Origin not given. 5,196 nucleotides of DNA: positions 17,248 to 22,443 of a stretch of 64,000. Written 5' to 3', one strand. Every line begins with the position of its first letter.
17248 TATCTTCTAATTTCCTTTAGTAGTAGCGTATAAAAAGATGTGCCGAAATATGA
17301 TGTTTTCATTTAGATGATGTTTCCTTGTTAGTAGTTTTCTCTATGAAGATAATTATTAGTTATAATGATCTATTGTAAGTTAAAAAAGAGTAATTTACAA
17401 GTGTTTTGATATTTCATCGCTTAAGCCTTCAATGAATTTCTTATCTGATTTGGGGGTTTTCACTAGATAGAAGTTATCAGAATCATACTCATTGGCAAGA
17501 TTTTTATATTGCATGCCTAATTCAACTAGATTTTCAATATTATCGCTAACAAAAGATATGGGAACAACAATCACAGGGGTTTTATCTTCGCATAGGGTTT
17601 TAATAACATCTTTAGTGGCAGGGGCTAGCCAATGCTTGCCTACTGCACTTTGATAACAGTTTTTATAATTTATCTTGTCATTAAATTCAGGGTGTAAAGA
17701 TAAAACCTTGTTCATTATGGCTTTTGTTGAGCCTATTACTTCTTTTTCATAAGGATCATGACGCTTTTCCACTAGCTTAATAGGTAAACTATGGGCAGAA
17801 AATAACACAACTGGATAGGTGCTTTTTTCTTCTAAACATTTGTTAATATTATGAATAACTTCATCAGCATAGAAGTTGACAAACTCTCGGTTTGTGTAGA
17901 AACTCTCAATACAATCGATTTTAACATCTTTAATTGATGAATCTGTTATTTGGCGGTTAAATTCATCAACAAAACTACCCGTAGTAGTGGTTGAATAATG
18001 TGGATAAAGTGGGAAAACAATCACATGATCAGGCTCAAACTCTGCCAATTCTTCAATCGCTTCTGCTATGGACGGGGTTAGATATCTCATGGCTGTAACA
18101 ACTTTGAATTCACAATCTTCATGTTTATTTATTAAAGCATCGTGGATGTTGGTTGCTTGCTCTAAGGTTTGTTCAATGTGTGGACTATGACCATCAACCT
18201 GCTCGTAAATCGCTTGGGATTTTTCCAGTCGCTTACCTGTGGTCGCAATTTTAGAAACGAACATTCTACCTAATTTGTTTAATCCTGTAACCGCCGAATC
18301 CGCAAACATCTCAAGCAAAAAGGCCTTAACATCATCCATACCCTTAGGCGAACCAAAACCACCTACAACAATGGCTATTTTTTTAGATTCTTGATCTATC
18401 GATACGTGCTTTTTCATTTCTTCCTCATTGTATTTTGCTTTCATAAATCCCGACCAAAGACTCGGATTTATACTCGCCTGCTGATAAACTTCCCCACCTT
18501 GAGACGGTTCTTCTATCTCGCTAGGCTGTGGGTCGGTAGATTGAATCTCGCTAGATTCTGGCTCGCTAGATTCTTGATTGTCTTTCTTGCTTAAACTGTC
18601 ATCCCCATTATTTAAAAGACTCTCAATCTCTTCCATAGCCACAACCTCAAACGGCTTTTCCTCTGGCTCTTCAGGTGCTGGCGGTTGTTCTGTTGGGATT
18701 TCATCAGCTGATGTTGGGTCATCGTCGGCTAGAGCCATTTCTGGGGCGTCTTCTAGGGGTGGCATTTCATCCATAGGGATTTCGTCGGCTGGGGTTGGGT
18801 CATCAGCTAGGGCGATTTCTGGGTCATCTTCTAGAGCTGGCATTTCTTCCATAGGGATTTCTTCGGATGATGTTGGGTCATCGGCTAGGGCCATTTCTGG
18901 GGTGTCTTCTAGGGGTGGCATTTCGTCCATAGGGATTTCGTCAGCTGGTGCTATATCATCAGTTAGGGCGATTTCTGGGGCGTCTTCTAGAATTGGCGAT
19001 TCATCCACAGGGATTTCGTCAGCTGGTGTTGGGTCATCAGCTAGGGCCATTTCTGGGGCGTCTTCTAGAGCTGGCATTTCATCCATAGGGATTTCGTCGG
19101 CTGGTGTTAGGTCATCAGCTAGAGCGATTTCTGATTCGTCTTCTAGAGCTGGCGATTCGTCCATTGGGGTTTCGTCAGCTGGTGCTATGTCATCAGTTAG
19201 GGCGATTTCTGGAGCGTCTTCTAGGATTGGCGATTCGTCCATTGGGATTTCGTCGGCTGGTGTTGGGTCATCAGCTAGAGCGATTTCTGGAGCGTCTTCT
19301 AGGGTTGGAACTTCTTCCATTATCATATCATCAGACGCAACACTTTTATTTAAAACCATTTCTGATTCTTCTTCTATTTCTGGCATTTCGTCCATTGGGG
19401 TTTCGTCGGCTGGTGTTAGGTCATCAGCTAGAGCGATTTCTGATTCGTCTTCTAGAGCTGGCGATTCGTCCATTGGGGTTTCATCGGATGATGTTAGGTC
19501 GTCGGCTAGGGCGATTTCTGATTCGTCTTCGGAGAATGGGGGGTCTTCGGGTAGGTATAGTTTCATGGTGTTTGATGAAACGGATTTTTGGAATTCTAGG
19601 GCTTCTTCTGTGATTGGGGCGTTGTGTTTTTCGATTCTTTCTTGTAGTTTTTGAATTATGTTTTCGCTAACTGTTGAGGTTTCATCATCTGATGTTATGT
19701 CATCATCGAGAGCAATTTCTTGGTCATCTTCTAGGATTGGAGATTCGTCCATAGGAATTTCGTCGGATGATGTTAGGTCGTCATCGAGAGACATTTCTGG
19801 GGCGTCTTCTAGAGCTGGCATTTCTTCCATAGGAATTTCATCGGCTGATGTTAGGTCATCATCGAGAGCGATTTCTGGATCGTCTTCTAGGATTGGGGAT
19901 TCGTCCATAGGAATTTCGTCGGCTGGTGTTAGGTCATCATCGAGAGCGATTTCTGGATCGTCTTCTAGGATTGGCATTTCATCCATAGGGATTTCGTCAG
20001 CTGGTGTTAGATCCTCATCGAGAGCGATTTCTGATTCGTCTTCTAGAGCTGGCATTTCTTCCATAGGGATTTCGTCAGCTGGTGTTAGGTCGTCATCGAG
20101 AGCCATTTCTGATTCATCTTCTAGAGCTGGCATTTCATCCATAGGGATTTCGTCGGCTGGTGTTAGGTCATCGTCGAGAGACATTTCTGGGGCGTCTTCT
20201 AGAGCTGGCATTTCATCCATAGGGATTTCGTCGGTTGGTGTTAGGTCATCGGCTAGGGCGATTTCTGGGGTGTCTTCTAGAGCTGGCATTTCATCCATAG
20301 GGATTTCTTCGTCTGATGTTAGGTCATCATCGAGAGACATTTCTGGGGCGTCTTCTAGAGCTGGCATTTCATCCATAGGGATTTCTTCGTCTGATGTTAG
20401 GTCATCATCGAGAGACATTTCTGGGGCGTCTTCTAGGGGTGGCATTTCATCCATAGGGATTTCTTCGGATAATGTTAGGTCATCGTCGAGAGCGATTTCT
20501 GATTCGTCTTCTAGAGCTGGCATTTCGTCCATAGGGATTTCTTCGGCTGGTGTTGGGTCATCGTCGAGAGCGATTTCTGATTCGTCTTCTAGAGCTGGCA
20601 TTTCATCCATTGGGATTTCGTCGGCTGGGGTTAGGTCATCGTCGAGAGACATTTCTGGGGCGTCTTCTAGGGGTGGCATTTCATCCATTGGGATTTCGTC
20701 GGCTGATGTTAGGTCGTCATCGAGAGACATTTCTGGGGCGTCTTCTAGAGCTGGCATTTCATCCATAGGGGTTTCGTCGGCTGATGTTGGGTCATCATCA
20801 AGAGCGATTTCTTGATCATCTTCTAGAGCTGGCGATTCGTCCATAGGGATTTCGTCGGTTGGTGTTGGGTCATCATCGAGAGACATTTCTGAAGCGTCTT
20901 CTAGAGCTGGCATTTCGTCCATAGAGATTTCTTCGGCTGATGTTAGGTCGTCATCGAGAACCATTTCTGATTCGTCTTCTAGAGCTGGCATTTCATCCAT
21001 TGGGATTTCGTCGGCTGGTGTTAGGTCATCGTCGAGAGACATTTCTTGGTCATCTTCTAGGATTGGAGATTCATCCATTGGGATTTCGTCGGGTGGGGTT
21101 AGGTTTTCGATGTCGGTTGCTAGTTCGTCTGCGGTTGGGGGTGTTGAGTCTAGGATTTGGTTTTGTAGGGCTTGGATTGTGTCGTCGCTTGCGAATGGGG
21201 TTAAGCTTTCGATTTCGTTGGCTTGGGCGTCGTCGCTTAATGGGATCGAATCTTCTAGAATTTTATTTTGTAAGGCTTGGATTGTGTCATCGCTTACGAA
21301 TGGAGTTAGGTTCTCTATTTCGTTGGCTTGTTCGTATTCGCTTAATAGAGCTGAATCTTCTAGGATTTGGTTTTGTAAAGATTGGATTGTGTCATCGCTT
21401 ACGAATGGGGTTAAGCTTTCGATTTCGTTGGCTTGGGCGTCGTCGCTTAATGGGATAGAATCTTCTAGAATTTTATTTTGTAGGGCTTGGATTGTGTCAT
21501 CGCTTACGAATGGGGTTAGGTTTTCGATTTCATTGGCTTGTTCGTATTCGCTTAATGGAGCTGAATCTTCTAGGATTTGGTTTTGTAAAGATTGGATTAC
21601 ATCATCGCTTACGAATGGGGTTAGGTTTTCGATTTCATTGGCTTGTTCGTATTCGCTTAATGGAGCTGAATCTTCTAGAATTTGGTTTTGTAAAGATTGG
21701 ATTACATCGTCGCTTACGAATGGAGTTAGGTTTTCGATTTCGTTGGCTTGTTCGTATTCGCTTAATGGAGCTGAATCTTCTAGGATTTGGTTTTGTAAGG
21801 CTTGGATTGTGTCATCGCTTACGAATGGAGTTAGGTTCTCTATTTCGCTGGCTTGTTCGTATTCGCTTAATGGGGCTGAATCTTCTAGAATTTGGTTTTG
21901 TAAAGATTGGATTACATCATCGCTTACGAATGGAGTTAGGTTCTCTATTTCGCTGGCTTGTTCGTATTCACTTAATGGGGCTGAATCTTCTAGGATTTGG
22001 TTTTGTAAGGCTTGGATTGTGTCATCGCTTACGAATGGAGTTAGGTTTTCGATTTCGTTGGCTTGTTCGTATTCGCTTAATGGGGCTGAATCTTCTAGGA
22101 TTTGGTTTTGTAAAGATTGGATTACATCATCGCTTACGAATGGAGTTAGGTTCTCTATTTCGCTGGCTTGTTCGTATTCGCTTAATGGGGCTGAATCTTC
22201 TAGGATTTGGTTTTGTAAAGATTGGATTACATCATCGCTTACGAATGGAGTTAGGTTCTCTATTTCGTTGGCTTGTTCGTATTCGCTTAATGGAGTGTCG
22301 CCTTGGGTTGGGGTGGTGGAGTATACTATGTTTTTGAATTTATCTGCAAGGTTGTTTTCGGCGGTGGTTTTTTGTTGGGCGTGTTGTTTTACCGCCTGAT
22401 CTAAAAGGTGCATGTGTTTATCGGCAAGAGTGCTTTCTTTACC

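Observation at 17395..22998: Ferrochelatase fused in frame to ~1500 residues of highly acidic tandem repeats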

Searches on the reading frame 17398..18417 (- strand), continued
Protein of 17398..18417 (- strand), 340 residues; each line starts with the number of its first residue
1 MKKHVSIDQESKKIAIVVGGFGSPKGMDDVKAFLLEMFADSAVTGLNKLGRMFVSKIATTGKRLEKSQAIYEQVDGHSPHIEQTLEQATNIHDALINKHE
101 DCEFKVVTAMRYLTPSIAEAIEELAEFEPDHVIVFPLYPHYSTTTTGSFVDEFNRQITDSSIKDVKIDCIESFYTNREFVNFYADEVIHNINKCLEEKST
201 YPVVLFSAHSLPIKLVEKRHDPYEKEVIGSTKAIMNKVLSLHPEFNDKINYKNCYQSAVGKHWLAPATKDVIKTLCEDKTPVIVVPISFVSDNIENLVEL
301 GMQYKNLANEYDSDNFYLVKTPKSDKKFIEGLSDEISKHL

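Call 45: find_encoding_contigs(protein=P0011, flank=8000, max_places=2)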
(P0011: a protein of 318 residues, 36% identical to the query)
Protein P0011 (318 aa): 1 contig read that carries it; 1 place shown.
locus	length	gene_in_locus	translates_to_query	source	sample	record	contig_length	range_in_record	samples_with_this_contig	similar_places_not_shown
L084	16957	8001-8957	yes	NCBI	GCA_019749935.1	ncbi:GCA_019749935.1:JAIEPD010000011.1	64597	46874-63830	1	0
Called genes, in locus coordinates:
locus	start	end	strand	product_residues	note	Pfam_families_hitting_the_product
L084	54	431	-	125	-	-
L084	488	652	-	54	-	-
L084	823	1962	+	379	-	PF00155:Aminotran_1_2, PF01041:DegT_DnrJ_EryC1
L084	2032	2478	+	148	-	PF02502:LacAB_rpiB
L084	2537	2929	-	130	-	-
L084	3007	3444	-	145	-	-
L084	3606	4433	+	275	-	PF03328:HpcH_HpaI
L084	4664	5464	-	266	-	PF02582:DUF155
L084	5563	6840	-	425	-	-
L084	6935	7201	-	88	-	PF03937:Sdh5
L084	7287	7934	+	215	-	-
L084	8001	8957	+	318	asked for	PF00762:Ferrochelatase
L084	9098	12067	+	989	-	-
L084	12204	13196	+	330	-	PF14566:PTPlike_phytase, PF22741:PTP-NADK, PF22785:Tc-R-P, PF22784:PTP-SAK (weak)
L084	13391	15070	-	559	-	PF00005:ABC_tran, PF02463:SMC_N (faint), PF13401:AAA_22 (faint), PF13476:AAA_23 (faint), PF13555:AAA_29 (faint), PF13166:AAA_13 (faint), PF12848:ABC_tran_Xtn, PF00005:ABC_tran, +2 more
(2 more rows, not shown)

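Call 50: find_related_loci(query=window:17398-18417:-, collection=metagenome_contigs, flank=10000)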
Query window:17398-18417:- (340 aa) in metagenome_contigs; peptide patterns used: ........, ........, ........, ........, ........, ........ (x = any residue, [..] = any of these).
49 stretches matched a pattern, but none encodes a relative of the query by tblastn (E <= 1e-3).

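Call 63: search_protein_families(library=ncbifam, proteins=[window:17398-18417:-], max_evalue=0.01)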
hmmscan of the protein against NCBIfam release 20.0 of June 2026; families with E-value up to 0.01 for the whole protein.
window:17398-18417:- (340 aa): 5 families
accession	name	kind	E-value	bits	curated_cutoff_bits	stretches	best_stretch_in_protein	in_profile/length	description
TIGR00109.1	hemH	equivalog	4.1e-68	230.2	124.6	1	10-339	2-320/322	ferrochelatase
NF009095.0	PRK12435.1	subfamily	1.4e-38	132.7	455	1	62-339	37-306/311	ferrochelatase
NF000689.1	PRK00035.2-1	equivalog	9.1e-31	106.9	408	1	15-337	4-308/311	ferrochelatase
NF033198.0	F430_CfbA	equivalog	0.0011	18.9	120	0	77-138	7-67/122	sirohydrochlorin nickelochelatase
NF002090.2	PRK00923.1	subfamily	0.0059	16.7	120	0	76-138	7-68/129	sirohydrochlorin nickelochelatase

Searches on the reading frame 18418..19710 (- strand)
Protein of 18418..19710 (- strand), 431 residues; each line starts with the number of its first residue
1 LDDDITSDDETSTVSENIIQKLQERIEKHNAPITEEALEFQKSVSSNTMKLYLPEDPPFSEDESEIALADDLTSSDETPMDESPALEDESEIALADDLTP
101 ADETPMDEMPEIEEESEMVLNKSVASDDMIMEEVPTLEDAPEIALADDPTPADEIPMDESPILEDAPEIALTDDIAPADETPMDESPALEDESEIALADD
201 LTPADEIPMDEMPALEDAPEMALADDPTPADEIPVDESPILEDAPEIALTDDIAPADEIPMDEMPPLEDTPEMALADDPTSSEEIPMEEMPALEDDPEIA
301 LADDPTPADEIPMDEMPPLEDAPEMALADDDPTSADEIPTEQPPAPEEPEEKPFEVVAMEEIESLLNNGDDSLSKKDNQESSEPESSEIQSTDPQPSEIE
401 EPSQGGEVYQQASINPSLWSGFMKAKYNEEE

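Call 41: search_protein_families(library=pfam, proteins=[window:18418-19710:-], max_evalue=1)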
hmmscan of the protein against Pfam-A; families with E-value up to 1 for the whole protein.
window:18418-19710:- (431 aa): 0 families

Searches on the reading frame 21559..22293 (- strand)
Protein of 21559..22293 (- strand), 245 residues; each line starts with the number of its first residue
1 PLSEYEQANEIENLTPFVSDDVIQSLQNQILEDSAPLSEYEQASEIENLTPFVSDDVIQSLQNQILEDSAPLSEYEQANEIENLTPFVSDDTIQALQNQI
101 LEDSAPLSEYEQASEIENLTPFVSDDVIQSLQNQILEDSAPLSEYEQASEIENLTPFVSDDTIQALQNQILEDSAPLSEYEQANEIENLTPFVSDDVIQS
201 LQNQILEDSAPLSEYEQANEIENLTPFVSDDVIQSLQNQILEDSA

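Call 36: predict_structure(protein=window:21559-22293:-)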
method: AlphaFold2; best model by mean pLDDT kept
length: 245 residues; sequences in the alignment: 1
mean_pLDDT: 86.2   pTM: 0.67
mean pLDDT of the five models: 86.2, 48.9, 43.1, 39.8, 36.2
residues with pLDDT >= 90: 11; 70-90: 233; 50-70: 1; < 50: 0
segments of 3 or more residues with pLDDT < 50: none
pLDDT, mean of each block of 10 residues (from residue 1): 81 86 85 85 86 84 88 88 85 88 88 88 86 89 88 86 89 87 87 86 87 85 83 87 79
secondary structure, 60 per line:
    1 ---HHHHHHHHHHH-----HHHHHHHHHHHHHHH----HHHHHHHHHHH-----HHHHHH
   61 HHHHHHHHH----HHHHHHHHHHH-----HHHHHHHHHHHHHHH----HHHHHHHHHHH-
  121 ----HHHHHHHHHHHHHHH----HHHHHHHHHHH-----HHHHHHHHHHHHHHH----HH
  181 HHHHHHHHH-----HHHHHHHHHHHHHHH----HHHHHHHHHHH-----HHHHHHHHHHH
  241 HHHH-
elements in order: H4-14 H20-34 H39-49 H55-69 H74-84 H90-104 H109-119 H125-139 H144-154 H160-174 H179-189 H195-209 H214-224 H230-244

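Call 40: fold_search(model_id=the predicted structure, library=pdb)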
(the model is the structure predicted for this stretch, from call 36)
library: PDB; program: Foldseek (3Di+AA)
matches with E <= 10: 617; with E <= 0.001: 0
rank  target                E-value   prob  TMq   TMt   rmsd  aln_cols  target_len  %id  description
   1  6swu_C                4.8e-02  0.66  0.20  0.17  18.6       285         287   13  Crystal structure of the TPR domain of KLC1 in complex with an engineered high-affinity cargo peptide. (released 2020-09-30)
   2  9i05_Xh               5.5e-02  0.98  0.31  0.20  17.9       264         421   11  Cryo-EM structure of the large subunit of the mitochondrial ribosome from Toxoplasma gondii (released 2025-06-11)
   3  7ai4_B                6.2e-02  0.72  0.21  0.21  17.1       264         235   14  Crystal structure of the KLC1-TPR domain truncated from its nonTPR region ([A1-B6]-Delta-nonTPR fragment) (released 2021-10-06)
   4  5oj8                  6.5e-02  0.75  0.21  0.23  14.4       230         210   15  Crystal structure of the KLC1-TPR domain ([A1-B5] fragment) (released 2017-10-11)
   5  9i05_Xv               7.1e-02  0.96  0.26  0.18  18.6       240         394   10  Cryo-EM structure of the large subunit of the mitochondrial ribosome from Toxoplasma gondii (released 2025-06-11)
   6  9i05_XC               9.8e-02  0.93  0.26  0.23  16.2       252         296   10  Cryo-EM structure of the large subunit of the mitochondrial ribosome from Toxoplasma gondii (released 2025-06-11)
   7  9i05_Xl               1.1e-01  0.89  0.24  0.16  20.1       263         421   10  Cryo-EM structure of the large subunit of the mitochondrial ribosome from Toxoplasma gondii (released 2025-06-11)
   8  8r09_N                1.2e-01  0.95  0.33  0.14  11.6       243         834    6  Cryo-EM structure of the cross-exon pre-B+5'ss+ATPgammaS complex (released 2024-05-22)
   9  3zfw_A                1.2e-01  0.35  0.18  0.19  17.0       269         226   12  Crystal structure of the TPR domain of kinesin light chain 2 in complex with a tryptophan-acidic cargo peptide (released 2013-04-03)
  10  6vfk_B                1.2e-01  0.20  0.14  0.13  23.5       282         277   12  De novo designed tetrahedral nanoparticle T33_dn10 displaying 4 copies of BG505-SOSIP trimer on the surface (released 2020-07-22)
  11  6f9i_B                1.3e-01  0.51  0.20  0.19  16.6       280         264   14  Crystal structure of KLC2 bound to the second tryptophan-acidic motif peptide from calsyntenin-1 (released 2018-09-05)
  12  5k7v_A                1.3e-01  0.25  0.17  0.15  21.7       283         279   12  Computational Design of Self-Assembling Cyclic Protein Homooligomers (released 2017-04-12)
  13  8a22_AM               1.4e-01  0.85  0.26  0.17  20.6       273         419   11  Structure of the mitochondrial ribosome from Polytomella magna (released 2022-11-16)
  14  5ctr_A                1.6e-01  0.72  0.25  0.21  16.9       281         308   10  Crystal structure of human SART3 HAT-C domain-human USP4 DUSP-UBL domain complex (released 2016-04-27)
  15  9qon_A                1.8e-01  0.21  0.16  0.16  18.3       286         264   14  Ternary complex of the human 20S proteasome in complex with Importin-9 and two homodimers of Akirin-2 - focussed refin (released 2026-01-28)
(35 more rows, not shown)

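Call 41: search_protein_families(library=pfam, proteins=[window:21559-22293:-], max_evalue=1)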
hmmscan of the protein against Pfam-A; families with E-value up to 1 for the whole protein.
window:21559-22293:- (245 aa): 9 families
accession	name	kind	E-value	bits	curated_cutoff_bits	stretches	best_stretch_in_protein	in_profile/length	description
PF11961.13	DUF3475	-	3.5e-09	37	29.7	0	153-172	15-34/57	Domain of unknown function (DUF3475)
PF04280.21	Tim44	-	2.4e-07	31.4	29.6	0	113-137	37-61/147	Tim44-like domain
PF15021.11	SHLD1_C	-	3.9e-07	30.7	27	0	36-64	88-116/120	Shieldin complex subunit 1, C-terminal domain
PF21794.3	RAD51D_N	-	4e-07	30.6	27.3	0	12-29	6-23/60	RAD51D, N-terminal domain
PF16581.11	HIGH_NTase1_ass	-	0.00046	20.7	26.7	2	79-154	86-164/205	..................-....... C-terminal region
PF18192.6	DNTTIP1_dimer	-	0.0011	19.8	26.1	0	82-104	39-62/69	DNTTIP1 dimerisation domain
PF07106.19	TBPIP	-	0.0019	18.5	22.8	0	16-30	16-30/62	TBPIP/Hop2 winged helix domain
PF19095.5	DUF5783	-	0.0021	18.6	32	0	12-44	29-61/105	Family of unknown function (DUF5783)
PF22724.1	NCAB1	-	0.03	14.8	27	0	129-189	2-61/140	NACHT C-terminal Alpha/Beta 1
